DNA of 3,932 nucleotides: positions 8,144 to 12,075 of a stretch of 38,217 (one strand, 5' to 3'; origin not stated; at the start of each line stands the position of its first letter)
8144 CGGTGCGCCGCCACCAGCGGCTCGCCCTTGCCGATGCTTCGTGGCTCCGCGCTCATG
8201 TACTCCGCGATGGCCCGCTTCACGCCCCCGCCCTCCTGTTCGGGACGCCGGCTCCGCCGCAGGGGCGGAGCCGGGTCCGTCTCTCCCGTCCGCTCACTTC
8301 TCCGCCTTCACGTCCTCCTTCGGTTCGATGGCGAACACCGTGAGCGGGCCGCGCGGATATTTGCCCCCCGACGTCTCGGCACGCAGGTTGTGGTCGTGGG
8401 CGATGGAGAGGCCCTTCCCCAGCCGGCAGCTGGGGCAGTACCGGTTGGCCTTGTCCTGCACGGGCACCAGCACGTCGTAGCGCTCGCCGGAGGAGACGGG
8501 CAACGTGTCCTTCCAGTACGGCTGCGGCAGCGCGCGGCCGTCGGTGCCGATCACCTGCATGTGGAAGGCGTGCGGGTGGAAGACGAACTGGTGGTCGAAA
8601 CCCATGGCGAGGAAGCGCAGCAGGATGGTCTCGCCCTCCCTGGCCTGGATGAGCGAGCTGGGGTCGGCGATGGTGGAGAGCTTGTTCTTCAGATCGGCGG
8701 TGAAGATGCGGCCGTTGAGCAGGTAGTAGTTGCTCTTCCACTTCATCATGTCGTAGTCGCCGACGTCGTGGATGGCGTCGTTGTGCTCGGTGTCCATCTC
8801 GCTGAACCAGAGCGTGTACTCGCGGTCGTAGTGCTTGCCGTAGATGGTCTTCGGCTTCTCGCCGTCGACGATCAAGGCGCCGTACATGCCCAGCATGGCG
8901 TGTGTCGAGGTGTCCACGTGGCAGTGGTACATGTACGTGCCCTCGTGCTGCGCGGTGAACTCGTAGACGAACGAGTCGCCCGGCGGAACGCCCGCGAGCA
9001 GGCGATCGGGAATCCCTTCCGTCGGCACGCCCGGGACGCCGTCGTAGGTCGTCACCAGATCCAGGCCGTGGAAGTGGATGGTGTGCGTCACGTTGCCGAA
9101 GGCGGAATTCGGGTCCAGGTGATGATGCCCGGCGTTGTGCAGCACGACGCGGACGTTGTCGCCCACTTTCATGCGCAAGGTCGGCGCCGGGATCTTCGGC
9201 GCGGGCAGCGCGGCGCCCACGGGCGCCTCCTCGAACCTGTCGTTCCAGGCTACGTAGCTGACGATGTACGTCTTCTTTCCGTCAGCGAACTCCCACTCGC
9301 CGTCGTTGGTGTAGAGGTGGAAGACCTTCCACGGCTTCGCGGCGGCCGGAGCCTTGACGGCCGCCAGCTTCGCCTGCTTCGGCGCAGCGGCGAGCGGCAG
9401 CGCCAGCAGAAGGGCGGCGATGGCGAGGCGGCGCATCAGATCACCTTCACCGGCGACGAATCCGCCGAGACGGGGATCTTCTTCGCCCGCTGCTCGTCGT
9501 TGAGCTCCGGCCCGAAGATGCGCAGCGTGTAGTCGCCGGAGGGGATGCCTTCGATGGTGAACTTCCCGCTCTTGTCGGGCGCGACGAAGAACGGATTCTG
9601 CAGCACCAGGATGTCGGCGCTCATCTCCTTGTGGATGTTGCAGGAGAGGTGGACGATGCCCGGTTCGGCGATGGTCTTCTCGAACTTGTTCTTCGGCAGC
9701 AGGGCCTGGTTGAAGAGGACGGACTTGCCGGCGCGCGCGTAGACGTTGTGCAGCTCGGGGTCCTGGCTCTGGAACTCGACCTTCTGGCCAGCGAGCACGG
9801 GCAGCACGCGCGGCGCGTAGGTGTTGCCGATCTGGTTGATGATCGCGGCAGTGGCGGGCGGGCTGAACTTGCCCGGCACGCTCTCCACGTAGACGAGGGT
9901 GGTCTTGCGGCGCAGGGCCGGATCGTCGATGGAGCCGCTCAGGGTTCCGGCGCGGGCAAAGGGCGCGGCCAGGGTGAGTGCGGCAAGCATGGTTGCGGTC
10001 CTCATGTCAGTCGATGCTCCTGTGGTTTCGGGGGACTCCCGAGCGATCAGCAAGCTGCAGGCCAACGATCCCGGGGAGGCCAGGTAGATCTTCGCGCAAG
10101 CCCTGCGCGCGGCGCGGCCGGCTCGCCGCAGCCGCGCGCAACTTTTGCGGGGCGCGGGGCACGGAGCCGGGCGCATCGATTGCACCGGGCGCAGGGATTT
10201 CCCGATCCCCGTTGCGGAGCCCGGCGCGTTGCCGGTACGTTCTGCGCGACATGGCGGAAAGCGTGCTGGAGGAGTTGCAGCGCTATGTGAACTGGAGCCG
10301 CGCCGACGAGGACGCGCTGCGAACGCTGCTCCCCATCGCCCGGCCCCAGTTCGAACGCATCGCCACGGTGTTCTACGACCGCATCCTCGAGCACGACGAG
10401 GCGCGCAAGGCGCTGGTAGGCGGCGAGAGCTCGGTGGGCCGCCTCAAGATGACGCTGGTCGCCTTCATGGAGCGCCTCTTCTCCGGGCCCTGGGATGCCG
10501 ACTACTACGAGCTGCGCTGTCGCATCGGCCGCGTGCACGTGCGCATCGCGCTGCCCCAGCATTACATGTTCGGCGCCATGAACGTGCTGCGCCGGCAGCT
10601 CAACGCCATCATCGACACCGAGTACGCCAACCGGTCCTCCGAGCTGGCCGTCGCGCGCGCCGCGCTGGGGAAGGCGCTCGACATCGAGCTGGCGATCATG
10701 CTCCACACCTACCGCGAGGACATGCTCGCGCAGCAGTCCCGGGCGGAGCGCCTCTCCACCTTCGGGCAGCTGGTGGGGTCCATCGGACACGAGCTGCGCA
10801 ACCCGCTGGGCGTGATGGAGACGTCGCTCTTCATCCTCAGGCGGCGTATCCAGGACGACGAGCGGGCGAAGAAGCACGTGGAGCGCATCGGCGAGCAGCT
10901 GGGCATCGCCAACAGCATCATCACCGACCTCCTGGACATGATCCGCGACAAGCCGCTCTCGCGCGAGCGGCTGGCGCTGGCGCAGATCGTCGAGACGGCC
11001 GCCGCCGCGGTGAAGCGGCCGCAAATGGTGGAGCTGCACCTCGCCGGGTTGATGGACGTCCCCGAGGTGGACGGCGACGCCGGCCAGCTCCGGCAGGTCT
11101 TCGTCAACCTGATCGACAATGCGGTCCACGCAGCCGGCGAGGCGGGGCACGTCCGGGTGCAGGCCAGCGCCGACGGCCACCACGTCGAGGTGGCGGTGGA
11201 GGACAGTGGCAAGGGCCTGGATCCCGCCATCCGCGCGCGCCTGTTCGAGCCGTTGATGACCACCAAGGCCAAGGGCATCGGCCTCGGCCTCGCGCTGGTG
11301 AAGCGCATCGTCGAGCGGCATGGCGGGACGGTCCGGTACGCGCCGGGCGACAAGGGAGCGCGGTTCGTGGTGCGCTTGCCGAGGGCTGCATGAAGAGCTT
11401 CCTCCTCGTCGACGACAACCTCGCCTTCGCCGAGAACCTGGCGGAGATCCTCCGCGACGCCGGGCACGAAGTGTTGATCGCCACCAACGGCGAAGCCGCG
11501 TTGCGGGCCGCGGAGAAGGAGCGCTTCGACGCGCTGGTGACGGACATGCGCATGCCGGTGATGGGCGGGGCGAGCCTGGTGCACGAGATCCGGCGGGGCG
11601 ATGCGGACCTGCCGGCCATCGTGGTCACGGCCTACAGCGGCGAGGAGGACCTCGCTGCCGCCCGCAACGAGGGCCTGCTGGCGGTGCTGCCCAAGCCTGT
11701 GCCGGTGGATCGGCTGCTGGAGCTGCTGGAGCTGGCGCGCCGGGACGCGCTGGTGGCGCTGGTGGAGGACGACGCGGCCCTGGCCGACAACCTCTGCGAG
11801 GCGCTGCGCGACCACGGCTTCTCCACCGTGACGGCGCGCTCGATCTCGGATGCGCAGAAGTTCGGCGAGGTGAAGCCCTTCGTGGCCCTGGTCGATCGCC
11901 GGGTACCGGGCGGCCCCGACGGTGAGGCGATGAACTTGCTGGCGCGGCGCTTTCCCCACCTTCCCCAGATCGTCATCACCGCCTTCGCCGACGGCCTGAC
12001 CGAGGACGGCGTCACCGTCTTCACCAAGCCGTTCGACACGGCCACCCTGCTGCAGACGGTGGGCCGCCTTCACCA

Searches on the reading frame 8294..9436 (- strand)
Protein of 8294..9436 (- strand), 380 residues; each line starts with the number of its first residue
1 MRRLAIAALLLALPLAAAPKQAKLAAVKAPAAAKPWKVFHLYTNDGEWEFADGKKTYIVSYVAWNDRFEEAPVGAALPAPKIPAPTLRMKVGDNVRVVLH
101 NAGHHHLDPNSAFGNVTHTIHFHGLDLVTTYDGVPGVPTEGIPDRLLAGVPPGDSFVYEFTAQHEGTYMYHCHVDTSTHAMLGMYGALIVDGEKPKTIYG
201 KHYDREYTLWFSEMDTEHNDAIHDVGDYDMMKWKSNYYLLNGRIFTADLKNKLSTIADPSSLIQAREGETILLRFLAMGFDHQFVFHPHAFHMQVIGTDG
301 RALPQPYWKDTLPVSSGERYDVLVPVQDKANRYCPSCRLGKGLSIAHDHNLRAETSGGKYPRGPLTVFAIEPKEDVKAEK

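Call 42: search_protein_families(library=pfam, proteins=[window:8294-9436:-])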
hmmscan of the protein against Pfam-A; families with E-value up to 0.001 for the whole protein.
window:8294-9436:- (380 aa): 3 families
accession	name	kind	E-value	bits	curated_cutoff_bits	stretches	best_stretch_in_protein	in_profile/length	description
PF07731.20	Cu-oxidase_2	-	3e-18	66.3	20.4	1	83-191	31-134/137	Multicopper oxidase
PF07732.21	Cu-oxidase_3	-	3.2e-17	63.1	21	1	81-193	23-117/119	Multicopper oxidase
PF00394.28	Cu-oxidase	-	4.1e-11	43.7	21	1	220-350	19-145/157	Multicopper oxidase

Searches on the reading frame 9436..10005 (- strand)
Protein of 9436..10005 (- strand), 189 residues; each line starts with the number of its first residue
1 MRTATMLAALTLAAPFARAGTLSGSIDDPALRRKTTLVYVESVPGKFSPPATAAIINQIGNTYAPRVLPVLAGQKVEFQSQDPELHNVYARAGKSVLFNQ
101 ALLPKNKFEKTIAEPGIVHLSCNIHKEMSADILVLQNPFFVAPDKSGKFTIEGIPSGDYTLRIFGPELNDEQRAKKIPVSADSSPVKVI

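Call 42: search_protein_families(library=pfam, proteins=[window:9436-10005:-])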
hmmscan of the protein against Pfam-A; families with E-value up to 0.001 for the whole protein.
window:9436-10005:- (189 aa): 1 family
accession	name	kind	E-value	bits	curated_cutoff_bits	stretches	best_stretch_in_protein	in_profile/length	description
PF14686.12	fn3_3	-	4.8e-05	23.5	24.4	1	144-183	32-71/75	Polysaccharide lyase family 4, domain II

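Call 57: search_protein_families(library=pfam, proteins=[window:9436-10005:-], max_evalue=1)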
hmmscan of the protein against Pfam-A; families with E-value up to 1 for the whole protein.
window:9436-10005:- (189 aa): 6 families
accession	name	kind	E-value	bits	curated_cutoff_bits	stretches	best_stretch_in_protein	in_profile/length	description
PF14686.12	fn3_3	-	4.8e-05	23.5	24.4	1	144-183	32-71/75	Polysaccharide lyase family 4, domain II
PF13620.12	CarboxypepD_reg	-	0.0029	18.4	32.3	1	143-173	34-64/82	Carboxypeptidase regulatory-like domain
PF09430.16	EMC7_beta-sandw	-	0.0052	17.4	26.6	1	136-168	18-50/122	ER membrane protein complex subunit 7, beta-sandwich domain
PF13715.12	CarbopepD_reg_2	-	0.0071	16.8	32.2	1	130-163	17-50/88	CarboxypepD_reg-like domain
PF00879.23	Defensin_propep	-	0.073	13.8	23.6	1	1-28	1-28/51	Defensin propeptide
PF13473.12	Cupredoxin_1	-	0.14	12.6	27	1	61-134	30-104/104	Cupredoxin-like domain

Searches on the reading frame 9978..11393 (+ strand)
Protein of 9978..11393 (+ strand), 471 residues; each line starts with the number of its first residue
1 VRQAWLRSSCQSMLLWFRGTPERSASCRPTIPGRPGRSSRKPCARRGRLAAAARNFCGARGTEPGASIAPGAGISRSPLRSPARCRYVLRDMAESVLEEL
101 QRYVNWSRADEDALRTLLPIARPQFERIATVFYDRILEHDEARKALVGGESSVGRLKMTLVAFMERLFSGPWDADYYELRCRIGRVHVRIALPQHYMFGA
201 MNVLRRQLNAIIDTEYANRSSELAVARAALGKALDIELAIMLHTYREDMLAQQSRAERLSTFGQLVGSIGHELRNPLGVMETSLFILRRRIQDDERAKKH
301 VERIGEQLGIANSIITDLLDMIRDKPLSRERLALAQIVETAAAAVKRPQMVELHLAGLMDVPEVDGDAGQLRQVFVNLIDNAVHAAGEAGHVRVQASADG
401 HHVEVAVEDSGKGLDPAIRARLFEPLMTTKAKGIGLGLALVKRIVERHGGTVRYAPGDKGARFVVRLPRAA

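Call 16: search_protein_families(library=pfam, proteins=[window:9978-11393:+])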
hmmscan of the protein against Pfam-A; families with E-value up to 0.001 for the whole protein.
window:9978-11393:+ (471 aa): 4 families
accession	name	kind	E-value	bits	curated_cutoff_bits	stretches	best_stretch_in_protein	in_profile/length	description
PF11563.14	Protoglobin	-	2.4e-32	112.6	25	1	95-248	3-155/158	Protoglobin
PF02518.31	HATPase_c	-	7.1e-27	94.5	26.4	1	366-470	1-110/111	Histidine kinase-, DNA gyrase B-, and HSP90-like ATPase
PF00512.31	HisKA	-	1.2e-09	38.5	26.9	1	264-321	4-60/66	His Kinase A (phospho-acceptor) domain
PF13581.12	HATPase_c_2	-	2.2e-07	31.4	27.4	1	378-458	39-118/127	Histidine kinase-like ATPase domain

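Call 37: search_solved_structures(query=window:9978-11393:+, max_evalue=1e-10)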
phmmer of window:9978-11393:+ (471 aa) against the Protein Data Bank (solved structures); distinct sequences matched with E-value up to 1e-10: 35.
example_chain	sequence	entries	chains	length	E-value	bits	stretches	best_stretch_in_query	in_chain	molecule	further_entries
5ohe_A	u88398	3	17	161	1.2e-53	186.5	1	93-249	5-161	Globin-coupled histidine kinase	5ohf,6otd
9jfj_A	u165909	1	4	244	4.7e-31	112.1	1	250-468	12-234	Sensor histidine kinase ZraS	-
3a0r_A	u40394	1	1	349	2e-27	100.1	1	238-469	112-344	Sensor protein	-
3d36_A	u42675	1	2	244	9.8e-22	81.4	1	255-470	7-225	Sporulation kinase B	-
8a7f_A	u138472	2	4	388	6.1e-19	72.1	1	248-470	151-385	Putative Sensory box protein,Sensor protein FixL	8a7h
8a3u_A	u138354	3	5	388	6.4e-19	72.1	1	248-470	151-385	Putative Sensory box protein,Sensor protein FixL | Putative Sensory box protein,Putative Sensory box protein,Sensor protein FixL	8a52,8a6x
4gcz_A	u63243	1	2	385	1.1e-18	71.3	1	249-470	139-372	Blue-light photoreceptor, Sensor protein fixL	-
4jas_A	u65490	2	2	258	5.3e-18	69.1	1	252-469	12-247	Histidine kinase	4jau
6lgq_C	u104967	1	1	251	7.8e-18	68.5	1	254-469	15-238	Histidine kinase KdpD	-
4q20_A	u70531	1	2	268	1.8e-17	67.3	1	241-469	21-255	Sensor protein DivL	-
2w31_A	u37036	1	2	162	3.7e-17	66.3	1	97-250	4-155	GLOBIN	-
5uht_A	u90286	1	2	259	8.2e-17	65.1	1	251-469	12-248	Sensor histidine kinase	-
2c2a_A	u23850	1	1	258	8.4e-17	65.1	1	252-469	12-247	SENSOR HISTIDINE KINASE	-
3dge_A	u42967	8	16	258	8.7e-17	65.1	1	252-469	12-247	Sensor protein | Histidine kinase | Sensor histidine kinase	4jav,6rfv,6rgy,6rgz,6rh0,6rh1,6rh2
6azr_A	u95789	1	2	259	1.6e-16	64.2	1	251-469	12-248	Sensor histidine kinase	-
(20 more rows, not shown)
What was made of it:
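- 10251..13179 (+): nmpU-like (protoglobin histidine kinase, 10251-11393), nmpT-like (receiver protein, 11390-11925) and nmpS-like (receiver-HisKA-HATPase hybrid kinase, 11926-13179). The globin domain matches AfGcHK 5OHE at E 1.2e-53 (call 37).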

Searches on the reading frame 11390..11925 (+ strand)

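Call 42: search_protein_families(library=pfam, proteins=[window:11390-11925:+])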
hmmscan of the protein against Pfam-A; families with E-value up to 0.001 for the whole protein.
window:11390-11925:+ (178 aa): 3 families
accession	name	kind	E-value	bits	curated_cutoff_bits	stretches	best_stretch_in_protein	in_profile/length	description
PF00072.30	Response_reg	-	1.1e-27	96.8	30.2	1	5-113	2-110/111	Response regulator receiver domain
PF03709.21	OKR_DC_1_N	-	0.00016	22.4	29.3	0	14-90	6-80/111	Orn/Lys/Arg decarboxylase, N-terminal domain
PF02254.24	TrkA_N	-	0.00073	20.3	23.8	0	60-153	10-98/116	TrkA-N domain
